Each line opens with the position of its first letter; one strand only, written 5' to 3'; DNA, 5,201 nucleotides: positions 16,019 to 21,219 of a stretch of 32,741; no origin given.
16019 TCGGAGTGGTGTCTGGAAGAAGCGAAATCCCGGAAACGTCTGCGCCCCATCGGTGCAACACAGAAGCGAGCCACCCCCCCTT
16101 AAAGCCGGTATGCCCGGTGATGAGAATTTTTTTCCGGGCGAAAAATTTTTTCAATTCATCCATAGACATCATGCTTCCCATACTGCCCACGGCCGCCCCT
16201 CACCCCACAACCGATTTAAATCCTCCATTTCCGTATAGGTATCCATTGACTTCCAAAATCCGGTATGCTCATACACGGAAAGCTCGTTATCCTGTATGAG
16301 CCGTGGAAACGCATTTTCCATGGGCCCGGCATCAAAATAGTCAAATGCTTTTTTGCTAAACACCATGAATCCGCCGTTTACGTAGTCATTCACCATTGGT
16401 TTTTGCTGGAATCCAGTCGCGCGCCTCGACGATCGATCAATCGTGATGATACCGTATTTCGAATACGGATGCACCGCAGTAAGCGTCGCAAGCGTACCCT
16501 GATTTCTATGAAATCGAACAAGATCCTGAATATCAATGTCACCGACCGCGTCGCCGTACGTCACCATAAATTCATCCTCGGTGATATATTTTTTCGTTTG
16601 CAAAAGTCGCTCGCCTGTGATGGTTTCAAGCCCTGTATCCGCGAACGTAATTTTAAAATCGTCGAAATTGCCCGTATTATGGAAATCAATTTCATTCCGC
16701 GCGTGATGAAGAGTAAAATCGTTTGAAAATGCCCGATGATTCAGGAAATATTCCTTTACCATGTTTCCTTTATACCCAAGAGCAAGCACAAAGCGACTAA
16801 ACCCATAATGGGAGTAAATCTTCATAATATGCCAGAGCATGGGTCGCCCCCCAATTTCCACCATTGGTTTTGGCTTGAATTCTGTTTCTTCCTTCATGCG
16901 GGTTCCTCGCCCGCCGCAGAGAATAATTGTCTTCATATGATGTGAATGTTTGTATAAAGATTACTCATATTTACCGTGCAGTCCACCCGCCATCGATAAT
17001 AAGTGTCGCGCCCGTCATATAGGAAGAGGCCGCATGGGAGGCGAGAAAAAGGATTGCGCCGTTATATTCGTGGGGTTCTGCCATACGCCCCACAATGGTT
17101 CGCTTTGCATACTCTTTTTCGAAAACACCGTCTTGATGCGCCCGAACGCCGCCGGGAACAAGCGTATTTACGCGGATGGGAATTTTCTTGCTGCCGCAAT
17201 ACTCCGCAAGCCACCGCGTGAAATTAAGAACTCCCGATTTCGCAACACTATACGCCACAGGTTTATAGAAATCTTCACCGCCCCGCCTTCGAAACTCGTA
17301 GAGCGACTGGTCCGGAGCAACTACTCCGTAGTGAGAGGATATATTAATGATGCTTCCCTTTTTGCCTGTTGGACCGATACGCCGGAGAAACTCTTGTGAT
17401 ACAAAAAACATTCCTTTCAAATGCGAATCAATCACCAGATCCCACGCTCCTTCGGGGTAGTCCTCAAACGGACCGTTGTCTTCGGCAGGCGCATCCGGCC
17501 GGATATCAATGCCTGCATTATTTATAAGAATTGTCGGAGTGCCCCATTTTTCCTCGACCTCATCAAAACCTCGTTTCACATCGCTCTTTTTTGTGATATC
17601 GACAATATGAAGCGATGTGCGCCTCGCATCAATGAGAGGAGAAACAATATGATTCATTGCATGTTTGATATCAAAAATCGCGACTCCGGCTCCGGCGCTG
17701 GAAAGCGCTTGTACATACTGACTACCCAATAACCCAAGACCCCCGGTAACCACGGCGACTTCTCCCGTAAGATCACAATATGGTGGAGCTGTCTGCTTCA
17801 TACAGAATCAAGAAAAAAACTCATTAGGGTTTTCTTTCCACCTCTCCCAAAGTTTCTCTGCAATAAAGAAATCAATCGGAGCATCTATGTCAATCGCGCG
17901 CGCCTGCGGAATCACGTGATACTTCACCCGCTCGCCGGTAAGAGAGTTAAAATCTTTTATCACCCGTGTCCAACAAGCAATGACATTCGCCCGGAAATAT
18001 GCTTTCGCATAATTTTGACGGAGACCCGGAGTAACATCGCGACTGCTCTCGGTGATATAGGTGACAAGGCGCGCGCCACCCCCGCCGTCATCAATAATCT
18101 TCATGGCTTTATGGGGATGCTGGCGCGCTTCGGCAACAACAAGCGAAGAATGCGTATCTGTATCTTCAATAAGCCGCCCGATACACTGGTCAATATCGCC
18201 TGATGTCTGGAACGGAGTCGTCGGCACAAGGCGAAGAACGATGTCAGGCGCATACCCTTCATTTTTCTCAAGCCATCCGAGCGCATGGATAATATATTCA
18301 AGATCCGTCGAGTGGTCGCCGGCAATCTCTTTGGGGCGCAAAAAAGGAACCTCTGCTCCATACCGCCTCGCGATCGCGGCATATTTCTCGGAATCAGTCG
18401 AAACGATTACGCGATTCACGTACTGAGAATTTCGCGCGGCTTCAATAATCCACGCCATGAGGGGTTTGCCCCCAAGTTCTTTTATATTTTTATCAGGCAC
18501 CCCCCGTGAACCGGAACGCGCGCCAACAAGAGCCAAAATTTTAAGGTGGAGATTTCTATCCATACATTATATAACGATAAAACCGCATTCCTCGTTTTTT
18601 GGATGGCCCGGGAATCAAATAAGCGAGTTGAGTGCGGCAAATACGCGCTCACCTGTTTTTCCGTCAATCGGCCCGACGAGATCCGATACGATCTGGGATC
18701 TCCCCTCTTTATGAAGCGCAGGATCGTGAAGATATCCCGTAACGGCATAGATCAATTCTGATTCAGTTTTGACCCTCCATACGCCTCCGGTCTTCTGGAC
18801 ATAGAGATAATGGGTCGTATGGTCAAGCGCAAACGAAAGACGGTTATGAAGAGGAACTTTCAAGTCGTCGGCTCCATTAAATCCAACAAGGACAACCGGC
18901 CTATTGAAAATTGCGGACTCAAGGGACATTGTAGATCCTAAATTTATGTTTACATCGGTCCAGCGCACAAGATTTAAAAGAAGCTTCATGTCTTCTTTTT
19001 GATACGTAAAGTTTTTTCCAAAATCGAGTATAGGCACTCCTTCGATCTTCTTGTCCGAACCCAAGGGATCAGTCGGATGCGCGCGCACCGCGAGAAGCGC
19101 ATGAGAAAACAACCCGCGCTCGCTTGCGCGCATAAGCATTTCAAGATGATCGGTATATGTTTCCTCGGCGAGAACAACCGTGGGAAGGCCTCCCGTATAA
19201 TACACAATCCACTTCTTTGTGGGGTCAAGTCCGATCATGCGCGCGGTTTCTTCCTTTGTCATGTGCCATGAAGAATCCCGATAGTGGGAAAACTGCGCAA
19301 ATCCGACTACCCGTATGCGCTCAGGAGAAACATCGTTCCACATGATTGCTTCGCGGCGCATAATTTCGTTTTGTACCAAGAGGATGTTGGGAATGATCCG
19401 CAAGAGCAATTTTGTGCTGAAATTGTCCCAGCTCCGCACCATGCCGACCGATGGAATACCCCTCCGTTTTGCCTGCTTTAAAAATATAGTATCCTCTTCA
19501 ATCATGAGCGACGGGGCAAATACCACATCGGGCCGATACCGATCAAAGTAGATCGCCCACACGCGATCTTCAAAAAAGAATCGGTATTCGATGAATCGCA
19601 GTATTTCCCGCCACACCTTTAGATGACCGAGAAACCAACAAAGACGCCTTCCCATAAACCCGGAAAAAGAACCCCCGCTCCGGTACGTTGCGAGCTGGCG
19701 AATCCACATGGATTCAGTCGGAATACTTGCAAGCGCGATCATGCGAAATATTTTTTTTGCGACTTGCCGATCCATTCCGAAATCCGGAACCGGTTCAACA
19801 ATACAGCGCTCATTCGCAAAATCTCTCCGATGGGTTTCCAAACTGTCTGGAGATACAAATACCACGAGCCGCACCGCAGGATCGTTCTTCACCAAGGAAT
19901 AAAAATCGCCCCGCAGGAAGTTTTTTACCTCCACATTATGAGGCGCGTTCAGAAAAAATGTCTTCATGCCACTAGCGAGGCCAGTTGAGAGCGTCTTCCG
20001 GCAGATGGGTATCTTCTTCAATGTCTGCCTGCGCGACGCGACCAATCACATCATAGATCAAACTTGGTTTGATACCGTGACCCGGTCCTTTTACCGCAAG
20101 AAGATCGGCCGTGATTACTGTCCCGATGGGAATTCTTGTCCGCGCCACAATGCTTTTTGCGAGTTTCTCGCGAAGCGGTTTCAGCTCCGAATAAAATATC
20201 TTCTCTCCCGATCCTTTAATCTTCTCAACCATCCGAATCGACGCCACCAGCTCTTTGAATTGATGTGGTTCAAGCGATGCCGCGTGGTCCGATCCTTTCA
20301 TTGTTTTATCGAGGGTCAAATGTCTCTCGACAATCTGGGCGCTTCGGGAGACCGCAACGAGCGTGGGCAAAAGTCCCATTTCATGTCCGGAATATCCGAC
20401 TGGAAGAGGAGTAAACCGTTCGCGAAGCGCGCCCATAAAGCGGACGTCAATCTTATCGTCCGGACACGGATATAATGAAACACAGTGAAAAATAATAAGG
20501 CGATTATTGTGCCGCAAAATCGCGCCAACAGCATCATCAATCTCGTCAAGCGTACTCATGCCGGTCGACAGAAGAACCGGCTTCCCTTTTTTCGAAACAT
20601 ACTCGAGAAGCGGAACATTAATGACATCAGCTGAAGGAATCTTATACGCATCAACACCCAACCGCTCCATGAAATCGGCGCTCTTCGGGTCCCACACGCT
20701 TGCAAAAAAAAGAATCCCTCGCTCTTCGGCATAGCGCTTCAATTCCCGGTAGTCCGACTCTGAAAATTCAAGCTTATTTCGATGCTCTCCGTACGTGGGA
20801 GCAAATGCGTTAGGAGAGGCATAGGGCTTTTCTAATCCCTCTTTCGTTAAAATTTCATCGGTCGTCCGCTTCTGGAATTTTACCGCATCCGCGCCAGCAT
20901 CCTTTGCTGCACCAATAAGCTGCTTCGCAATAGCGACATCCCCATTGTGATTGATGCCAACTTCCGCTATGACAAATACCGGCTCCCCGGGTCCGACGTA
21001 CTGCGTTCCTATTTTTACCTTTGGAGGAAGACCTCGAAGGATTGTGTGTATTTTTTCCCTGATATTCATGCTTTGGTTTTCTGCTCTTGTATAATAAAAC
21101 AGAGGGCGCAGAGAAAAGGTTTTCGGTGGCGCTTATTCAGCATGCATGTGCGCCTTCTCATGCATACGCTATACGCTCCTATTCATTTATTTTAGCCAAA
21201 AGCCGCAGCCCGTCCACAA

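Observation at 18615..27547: Three collinear paralogues of an unassigned ~450-465 aa GT-B-like protein interleaved with cytidine-nucleotide sugar genes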

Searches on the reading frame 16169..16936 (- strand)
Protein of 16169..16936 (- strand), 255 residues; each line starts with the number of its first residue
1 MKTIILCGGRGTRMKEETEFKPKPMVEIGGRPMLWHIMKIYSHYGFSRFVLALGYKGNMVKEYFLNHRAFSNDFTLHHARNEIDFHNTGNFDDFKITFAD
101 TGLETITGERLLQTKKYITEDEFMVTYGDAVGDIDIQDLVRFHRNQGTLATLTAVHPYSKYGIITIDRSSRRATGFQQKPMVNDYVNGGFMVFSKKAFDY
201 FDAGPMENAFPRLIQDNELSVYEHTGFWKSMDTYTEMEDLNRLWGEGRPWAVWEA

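Call 11: search_protein_families(library=pfam, proteins=[window:16169-16936:-], max_evalue=0.001)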
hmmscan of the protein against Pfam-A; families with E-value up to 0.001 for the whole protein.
window:16169-16936:- (255 aa): 2 families
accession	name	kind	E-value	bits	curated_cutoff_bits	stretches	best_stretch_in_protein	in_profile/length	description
PF00483.29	NTP_transferase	-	1e-18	68.3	21.2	1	2-201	1-188/245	Nucleotidyl transferase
PF12804.13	NTP_transf_3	-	7.4e-09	36.4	27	1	4-56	2-49/160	MobA-like NTP transferase domain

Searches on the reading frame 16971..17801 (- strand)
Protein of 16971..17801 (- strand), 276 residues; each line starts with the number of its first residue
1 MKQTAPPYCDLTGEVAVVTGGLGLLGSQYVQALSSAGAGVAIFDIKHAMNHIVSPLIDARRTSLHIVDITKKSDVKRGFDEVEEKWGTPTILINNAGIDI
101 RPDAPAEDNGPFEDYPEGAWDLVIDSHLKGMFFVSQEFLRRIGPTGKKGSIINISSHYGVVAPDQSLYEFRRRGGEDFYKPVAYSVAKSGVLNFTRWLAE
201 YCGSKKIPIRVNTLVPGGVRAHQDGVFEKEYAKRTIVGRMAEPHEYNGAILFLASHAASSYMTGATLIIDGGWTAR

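Call 11: search_protein_families(library=pfam, proteins=[window:16971-17801:-], max_evalue=0.001)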
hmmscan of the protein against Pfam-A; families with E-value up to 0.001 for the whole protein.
window:16971-17801:- (276 aa): 4 families
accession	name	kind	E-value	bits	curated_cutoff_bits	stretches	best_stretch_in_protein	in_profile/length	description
PF13561.12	adh_short_C2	-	2.9e-38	132.2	27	1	26-274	9-236/236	Enoyl-(Acyl carrier protein) reductase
PF00106.31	adh_short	-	6.2e-30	104.6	26.6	2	15-162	2-142/195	short chain dehydrogenase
PF01073.25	3Beta_HSD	-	0.00011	21.8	22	1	17-82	1-67/280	3-beta hydroxysteroid dehydrogenase/isomerase family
PF01370.27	Epimerase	-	0.00076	19.4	20.9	0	17-82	2-63/240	NAD dependent epimerase/dehydratase family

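Call 53: search_protein_families(library=ncbifam, proteins=[window:16971-17801:-], max_evalue=0.00001)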
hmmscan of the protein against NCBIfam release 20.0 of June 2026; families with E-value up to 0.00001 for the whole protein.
window:16971-17801:- (276 aa): 169 families (the best 25 are shown)
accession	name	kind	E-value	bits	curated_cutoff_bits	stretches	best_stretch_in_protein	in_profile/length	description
NF006619.0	PRK09186.1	equivalog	4.3e-43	147.8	255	1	11-274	2-255/256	oxidoreductase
NF006070.0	PRK08213.1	subfamily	3.8e-38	131.5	279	1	9-275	8-258/259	gluconate 5-dehydrogenase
NF009466.0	PRK12826.1-2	subfamily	7.5e-38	130.4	222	1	14-273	4-244/248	3-oxoacyl-ACP reductase FabG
NF006132.0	PRK08277.1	subfamily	2.3e-37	128.9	281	1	9-275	6-276/280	D-mannonate oxidoreductase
NF005309.0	PRK06841.1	subfamily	1.7e-36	126.1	286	1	10-275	12-254/255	GolD/DthD family dehydrogenase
NF005559.1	PRK07231.1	subfamily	4.4e-32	111.5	215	1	11-274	2-248/249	glucose 1-dehydrogenase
TIGR01832.1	kduD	equivalog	5.2e-32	111.3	338.85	1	10-276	2-248/248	2-dehydro-3-deoxy-D-gluconate 5-dehydrogenase KduD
NF052558.1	MBtsdlDhBudC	equivalog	7e-32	111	270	1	12-275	2-243/250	meso-2,3-butanediol dehydrogenase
NF004198.0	PRK05653.1-3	equivalog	1.2e-31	110.1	296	1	11-273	5-246/248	3-oxoacyl-ACP reductase FabG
NF005446.0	PRK07035.1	equivalog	2e-31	109.2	373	1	9-274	7-254/255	SDR family oxidoreductase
NF005390.0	PRK06935.1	equivalog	1.4e-30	106.5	369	1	9-276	11-258/258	2-dehydro-3-deoxy-D-gluconate 5-dehydrogenase KduD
TIGR01830.1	3oxo_ACP_reduc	equivalog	2.3e-30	106.1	297.75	1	16-272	1-237/239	3-oxoacyl-[acyl-carrier-protein] reductase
NF004791.0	PRK06138.1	equivalog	3e-30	105.4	312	1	10-275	2-251/252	SDR family oxidoreductase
NF005067.0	PRK06484.1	equivalog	4e-30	104.9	713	1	13-275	9-253/524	short chain dehydrogenase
NF004197.0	PRK05653.1-1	equivalog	5.6e-30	104.8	332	1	10-274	4-247/249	3-oxoacyl-ACP reductase FabG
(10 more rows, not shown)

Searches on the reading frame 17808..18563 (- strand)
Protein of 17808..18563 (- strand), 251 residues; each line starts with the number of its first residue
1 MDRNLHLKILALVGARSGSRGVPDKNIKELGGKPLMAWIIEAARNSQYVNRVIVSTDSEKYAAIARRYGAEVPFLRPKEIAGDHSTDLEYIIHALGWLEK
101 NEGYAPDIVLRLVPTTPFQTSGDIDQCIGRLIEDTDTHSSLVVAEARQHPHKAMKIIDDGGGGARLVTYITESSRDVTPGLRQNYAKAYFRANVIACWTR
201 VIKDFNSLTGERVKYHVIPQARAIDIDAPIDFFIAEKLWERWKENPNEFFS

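Call 10: search_protein_families(library=pfam, proteins=[window:17808-18563:-], max_evalue=0.001)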
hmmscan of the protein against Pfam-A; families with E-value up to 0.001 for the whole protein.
window:17808-18563:- (251 aa): 2 families
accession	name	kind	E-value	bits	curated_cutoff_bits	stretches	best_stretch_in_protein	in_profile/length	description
PF02348.25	CTP_transf_3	-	9.7e-23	81.5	22.6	1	11-143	2-126/217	Cytidylyltransferase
PF12804.13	NTP_transf_3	-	0.00016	22.3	27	1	18-72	13-62/160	MobA-like NTP transferase domain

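Call 53: search_protein_families(library=ncbifam, proteins=[window:17808-18563:-], max_evalue=0.00001)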
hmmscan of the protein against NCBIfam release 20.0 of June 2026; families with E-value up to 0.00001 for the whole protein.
window:17808-18563:- (251 aa): 6 families
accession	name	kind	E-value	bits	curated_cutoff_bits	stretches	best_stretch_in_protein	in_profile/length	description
TIGR03584.1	PseF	equivalog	4.2e-39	134.5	205.7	1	10-240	1-221/222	pseudaminic acid cytidylyltransferase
NF009905.0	PRK13368.1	subfamily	1.1e-11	44.5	255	1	8-235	2-218/243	3-deoxy-manno-octulosonate cytidylyltransferase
NF003952.0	PRK05450.1-5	subfamily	5.1e-11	42.2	193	1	8-158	2-147/250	3-deoxy-manno-octulosonate cytidylyltransferase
NF003950.0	PRK05450.1-3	subfamily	1e-08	34.8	234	1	9-134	3-120/248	3-deoxy-manno-octulosonate cytidylyltransferase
NF003948.0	PRK05450.1-1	equivalog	9e-08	31.6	281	1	7-152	4-141/248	3-deoxy-manno-octulosonate cytidylyltransferase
TIGR00466.1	kdsB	equivalog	4.9e-07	29.4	155.2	1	11-77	5-70/241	3-deoxy-manno-octulosonate cytidylyltransferase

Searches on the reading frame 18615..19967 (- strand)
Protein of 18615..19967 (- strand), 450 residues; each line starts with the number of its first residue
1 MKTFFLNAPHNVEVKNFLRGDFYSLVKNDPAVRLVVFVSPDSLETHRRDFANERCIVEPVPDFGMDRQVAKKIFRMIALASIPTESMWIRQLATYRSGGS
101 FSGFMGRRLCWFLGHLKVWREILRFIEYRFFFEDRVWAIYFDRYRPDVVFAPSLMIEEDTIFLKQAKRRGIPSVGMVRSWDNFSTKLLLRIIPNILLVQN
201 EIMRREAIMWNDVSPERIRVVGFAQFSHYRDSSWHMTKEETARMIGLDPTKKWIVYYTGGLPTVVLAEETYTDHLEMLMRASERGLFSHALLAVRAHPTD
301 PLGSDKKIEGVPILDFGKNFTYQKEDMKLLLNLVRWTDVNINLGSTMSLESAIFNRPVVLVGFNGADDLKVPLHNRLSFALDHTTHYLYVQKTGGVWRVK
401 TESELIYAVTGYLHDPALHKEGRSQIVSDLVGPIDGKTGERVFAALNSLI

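Call 4: search_protein_families(library=pfam, proteins=[window:18615-19967:-], max_evalue=1)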
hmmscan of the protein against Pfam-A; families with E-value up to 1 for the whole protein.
window:18615-19967:- (450 aa): 1 family
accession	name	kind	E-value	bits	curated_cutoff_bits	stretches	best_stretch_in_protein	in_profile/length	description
PF00151.25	Lipase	-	0.25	11.1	27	1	179-252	108-183/336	Lipase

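Call 5: search_protein_families(library=ncbifam, proteins=[window:18615-19967:-], max_evalue=1)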
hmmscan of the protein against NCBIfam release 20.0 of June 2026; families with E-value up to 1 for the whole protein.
window:18615-19967:- (450 aa): 2 families
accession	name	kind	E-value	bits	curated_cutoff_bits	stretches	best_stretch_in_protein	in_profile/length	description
NF046086.1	BFO_1060_trans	domain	8.7e-09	35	200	2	124-258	25-169/365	BFO_1060 family glycosyltransferase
TIGR01632.1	L11_bact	equivalog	0.2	11.6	141.85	1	292-329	12-49/140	50S ribosomal protein L11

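Call 74: list_cluster_members(proteins=[window:18615-19967:-, window:24063-25433:-, window:26150-27547:-, window:29347-30711:-])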
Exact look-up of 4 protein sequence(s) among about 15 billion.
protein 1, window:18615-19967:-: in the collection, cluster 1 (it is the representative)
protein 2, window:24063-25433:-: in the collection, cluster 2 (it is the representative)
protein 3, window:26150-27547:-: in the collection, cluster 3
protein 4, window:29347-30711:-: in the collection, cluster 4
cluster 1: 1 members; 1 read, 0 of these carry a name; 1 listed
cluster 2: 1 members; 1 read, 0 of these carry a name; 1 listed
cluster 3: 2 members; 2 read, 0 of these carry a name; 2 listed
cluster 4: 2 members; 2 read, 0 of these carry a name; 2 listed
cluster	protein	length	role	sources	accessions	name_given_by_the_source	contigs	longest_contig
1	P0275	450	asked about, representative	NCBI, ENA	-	-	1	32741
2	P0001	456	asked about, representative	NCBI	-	-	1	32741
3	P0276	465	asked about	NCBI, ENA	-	-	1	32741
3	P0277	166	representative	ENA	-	-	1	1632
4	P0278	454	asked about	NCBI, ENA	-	-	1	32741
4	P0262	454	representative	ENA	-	-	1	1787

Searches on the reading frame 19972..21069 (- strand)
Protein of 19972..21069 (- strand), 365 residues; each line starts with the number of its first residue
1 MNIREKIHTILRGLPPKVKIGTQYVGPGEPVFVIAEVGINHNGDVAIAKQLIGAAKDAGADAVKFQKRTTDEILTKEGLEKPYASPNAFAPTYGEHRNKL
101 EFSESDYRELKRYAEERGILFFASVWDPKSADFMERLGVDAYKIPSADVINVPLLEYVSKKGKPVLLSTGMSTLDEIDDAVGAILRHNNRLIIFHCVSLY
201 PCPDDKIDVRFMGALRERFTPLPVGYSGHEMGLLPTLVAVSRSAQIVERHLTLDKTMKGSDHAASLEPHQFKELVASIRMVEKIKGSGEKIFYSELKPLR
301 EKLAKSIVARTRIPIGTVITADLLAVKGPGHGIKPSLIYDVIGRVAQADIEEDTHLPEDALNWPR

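Call 10: search_protein_families(library=pfam, proteins=[window:19972-21069:-], max_evalue=0.001)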
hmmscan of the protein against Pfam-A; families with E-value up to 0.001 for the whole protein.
window:19972-21069:- (365 aa): 2 families
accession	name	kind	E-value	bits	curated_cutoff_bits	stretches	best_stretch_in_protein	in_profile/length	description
PF03102.20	NeuB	-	5.9e-80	268.6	22.1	1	51-290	1-241/241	NeuB family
PF08666.17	SAF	-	2.3e-09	38.1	21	1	305-361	2-62/63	SAF domain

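Call 53: search_protein_families(library=ncbifam, proteins=[window:19972-21069:-], max_evalue=0.00001)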
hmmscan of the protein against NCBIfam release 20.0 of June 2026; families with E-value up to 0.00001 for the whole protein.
window:19972-21069:- (365 aa): 4 families
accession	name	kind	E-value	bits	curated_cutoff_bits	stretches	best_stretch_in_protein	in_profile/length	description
TIGR03569.1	NeuB_NnaB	equivalog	2.2e-98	329.3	399.65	1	31-356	1-329/329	N-acetylneuraminate synthase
TIGR03586.1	PseI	equivalog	5.8e-64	216.3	340.25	1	31-355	2-326/327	pseudaminic acid synthase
TIGR01361.1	DAHP_synth_Bsub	equivalog_domain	1.3e-07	31.3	267.75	1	76-195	57-166/260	3-deoxy-7-phosphoheptulonate synthase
NF006421.0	PRK08673.1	subfamily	2e-07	30.6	335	1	79-285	129-333/338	3-deoxy-7-phosphoheptulonate synthase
